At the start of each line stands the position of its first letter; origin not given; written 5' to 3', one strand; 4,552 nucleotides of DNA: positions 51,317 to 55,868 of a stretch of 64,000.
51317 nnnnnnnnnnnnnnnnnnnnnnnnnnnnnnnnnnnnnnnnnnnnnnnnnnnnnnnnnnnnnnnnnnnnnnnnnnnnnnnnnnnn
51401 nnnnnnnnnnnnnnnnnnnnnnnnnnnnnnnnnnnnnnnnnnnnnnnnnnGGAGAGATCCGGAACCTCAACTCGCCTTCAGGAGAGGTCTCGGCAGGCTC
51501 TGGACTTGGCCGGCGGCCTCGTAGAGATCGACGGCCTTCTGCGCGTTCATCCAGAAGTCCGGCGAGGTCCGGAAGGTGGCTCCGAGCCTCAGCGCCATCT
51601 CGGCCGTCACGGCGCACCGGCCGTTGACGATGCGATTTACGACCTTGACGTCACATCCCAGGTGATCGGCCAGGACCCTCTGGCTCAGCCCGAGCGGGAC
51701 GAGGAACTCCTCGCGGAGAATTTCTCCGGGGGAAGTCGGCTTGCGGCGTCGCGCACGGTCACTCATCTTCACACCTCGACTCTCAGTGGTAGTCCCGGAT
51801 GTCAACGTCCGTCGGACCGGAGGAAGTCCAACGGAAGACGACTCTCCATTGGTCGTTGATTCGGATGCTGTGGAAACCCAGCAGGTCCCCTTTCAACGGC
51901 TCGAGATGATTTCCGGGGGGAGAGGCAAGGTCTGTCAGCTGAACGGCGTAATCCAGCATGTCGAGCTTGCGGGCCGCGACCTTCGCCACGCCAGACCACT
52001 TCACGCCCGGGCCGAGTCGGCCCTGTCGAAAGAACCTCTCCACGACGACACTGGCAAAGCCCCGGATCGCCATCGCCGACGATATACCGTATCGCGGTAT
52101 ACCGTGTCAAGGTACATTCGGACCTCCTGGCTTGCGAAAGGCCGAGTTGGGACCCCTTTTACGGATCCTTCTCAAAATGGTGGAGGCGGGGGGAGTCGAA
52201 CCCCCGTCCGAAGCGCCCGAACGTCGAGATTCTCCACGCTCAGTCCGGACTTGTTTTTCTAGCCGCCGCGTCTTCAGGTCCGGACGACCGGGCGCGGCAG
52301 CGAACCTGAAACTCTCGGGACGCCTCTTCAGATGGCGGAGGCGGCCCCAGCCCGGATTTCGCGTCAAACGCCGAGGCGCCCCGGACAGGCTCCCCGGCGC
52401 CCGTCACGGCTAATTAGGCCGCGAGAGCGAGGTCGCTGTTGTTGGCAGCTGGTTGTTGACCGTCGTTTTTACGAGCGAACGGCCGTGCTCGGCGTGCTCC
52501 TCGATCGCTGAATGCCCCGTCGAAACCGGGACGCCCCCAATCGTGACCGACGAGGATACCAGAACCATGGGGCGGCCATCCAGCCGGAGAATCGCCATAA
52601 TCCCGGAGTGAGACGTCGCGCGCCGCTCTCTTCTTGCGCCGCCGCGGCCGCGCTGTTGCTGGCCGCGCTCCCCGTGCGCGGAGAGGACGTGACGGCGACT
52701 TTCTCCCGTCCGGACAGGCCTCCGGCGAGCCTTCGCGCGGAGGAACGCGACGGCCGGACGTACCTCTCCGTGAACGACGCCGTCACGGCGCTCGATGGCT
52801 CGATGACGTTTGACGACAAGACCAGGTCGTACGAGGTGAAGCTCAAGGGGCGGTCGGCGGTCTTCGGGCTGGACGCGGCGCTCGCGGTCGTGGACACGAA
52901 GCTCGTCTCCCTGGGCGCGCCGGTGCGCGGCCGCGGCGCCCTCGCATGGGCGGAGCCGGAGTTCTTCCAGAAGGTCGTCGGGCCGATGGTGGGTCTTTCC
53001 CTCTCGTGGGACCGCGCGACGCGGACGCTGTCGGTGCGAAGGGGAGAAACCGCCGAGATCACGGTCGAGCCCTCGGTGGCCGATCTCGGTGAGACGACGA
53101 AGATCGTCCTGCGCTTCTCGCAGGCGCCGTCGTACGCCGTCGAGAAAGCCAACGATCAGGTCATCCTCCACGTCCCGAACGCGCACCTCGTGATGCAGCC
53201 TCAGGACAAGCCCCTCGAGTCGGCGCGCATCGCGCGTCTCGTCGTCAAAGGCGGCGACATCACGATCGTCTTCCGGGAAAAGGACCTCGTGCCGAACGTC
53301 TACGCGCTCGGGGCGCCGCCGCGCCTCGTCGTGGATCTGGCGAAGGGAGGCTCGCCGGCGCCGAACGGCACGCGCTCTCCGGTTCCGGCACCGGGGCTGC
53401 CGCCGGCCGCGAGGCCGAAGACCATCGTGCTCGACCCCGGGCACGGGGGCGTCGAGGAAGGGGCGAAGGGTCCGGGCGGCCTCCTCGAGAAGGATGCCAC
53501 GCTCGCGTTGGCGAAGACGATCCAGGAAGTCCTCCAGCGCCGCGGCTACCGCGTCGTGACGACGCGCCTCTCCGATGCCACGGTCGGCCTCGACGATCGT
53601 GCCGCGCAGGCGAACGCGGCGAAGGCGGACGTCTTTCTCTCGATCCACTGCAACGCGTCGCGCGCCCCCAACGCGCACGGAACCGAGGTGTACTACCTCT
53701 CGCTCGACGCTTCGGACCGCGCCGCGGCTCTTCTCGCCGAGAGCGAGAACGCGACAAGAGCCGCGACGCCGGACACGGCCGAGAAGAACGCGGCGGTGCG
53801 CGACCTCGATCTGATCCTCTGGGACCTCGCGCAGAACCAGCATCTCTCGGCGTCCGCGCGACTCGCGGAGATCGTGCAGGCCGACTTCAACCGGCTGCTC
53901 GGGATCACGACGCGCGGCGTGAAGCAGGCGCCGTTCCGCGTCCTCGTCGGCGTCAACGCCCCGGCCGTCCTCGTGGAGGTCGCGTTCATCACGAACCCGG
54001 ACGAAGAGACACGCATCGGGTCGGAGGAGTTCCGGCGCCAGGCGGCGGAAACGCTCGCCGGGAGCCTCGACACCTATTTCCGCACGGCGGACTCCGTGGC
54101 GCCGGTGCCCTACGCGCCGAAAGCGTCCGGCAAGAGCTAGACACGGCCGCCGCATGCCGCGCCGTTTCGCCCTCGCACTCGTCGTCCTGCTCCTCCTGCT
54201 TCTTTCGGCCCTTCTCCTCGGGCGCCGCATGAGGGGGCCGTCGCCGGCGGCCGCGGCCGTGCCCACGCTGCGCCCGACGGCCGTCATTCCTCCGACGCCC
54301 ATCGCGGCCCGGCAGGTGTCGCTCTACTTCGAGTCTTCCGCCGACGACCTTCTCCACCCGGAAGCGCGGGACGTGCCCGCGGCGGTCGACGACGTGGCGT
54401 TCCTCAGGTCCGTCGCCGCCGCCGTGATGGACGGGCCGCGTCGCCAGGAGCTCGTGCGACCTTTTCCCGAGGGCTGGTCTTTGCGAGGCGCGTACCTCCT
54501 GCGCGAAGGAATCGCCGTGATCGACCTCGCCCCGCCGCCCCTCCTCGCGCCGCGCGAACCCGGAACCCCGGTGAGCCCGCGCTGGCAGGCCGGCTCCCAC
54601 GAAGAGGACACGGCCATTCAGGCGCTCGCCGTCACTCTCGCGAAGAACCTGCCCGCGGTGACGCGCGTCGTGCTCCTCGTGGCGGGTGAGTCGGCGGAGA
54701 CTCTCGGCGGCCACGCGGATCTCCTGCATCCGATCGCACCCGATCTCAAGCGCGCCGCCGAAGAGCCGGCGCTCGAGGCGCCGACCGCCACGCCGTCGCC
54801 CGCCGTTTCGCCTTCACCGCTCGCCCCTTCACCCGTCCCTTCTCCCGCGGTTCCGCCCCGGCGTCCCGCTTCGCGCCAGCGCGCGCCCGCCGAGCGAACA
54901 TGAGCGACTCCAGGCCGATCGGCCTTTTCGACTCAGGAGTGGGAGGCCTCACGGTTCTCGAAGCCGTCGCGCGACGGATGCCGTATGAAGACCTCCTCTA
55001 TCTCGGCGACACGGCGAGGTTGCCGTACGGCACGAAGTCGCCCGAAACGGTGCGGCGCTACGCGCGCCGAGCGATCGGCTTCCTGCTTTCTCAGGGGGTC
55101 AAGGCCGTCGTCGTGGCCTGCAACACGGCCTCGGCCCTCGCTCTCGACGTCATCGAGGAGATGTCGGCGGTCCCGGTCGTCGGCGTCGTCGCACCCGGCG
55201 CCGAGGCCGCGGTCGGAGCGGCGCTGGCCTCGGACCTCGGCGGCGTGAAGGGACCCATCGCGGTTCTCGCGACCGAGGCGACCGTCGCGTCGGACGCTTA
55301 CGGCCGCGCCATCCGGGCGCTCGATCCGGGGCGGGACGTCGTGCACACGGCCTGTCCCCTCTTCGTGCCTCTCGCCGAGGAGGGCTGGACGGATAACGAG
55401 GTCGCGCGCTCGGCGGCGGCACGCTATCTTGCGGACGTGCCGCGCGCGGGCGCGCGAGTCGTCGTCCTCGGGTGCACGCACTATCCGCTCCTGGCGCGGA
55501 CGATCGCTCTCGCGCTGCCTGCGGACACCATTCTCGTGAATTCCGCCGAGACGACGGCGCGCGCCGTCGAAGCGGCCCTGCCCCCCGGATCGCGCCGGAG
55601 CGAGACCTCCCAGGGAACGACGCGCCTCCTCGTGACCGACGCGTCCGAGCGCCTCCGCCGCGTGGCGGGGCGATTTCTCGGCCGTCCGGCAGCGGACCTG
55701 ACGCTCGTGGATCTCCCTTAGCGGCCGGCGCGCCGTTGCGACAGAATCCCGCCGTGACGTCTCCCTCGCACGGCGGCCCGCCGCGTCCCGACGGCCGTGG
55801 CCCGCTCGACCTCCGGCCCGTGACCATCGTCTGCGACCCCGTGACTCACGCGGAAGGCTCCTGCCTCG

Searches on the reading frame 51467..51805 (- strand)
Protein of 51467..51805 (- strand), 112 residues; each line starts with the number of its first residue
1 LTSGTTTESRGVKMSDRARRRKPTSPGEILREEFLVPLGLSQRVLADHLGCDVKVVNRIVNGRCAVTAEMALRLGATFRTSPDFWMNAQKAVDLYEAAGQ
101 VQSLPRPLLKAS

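Call 27: search_protein_families(library=pfam, proteins=[window:51467-51805:-], max_evalue=1)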
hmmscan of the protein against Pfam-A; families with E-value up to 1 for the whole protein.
window:51467-51805:- (112 aa): 3 families
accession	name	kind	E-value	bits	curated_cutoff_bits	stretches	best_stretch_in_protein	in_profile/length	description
PF13560.12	HTH_31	-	2.3e-06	28.3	27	1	22-83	13-59/64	Helix-turn-helix domain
PF01381.28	HTH_3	-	3.7e-06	27.3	23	1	35-85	5-55/55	Helix-turn-helix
PF13545.12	HTH_Crp_2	-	0.074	13.5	27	1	35-61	18-44/70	Crp-like helix-turn-helix domain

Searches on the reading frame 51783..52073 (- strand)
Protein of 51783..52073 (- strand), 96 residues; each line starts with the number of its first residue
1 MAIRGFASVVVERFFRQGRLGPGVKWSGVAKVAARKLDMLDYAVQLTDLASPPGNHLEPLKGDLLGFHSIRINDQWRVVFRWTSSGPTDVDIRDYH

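Call 27: search_protein_families(library=pfam, proteins=[window:51783-52073:-], max_evalue=1)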
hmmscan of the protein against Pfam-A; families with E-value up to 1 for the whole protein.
window:51783-52073:- (96 aa): 2 families
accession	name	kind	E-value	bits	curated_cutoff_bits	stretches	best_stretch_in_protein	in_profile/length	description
PF05015.19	HigB-like_toxin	-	7.1e-18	65.3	27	1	6-89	3-85/91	RelE-like toxin of type II toxin-antitoxin system HigB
PF06769.20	YoeB_toxin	-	0.0057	17.1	27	1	58-84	42-68/80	YoeB-like toxin of bacterial type II toxin-antitoxin system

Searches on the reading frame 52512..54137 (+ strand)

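Call 21: search_protein_families(library=pfam, proteins=[window:52512-54137:+], max_evalue=0.001)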
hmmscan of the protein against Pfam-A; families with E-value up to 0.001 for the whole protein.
window:52512-54137:+ (542 aa): 2 families
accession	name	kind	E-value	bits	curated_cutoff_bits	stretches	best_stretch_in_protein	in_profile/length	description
PF01520.23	Amidase_3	-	3.8e-51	174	27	1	305-518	1-171/174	N-acetylmuramoyl-L-alanine amidase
PF07833.16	Cu_amine_oxidN1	-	1.1e-05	25.8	24.2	1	79-174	16-107/108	Copper amine oxidase N-terminal domain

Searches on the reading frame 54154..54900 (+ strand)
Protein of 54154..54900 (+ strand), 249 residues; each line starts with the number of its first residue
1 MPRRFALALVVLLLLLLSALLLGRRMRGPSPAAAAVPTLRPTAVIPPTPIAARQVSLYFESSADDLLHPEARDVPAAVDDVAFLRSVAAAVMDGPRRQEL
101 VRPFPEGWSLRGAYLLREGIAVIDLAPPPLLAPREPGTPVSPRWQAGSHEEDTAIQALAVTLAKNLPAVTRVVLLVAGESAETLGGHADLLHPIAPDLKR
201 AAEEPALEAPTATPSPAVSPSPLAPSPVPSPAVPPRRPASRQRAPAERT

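Call 21: search_protein_families(library=pfam, proteins=[window:54154-54900:+], max_evalue=0.001)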
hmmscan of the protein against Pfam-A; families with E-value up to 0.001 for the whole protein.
window:54154-54900:+ (249 aa): 1 family
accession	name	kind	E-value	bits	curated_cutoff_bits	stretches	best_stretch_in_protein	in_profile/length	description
PF10646.14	Germane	-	8.5e-07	30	23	1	57-181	2-116/117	Sporulation and spore germination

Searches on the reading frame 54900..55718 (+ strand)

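Call 21: search_protein_families(library=pfam, proteins=[window:54900-55718:+], max_evalue=0.001)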
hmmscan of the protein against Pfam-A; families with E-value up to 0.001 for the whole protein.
window:54900-55718:+ (273 aa): 1 family
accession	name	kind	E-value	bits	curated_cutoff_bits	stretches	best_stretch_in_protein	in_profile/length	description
PF01177.27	Asp_Glu_race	-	1.1e-19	71.5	31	1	21-216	18-204/211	Asp/Glu/Hydantoin racemase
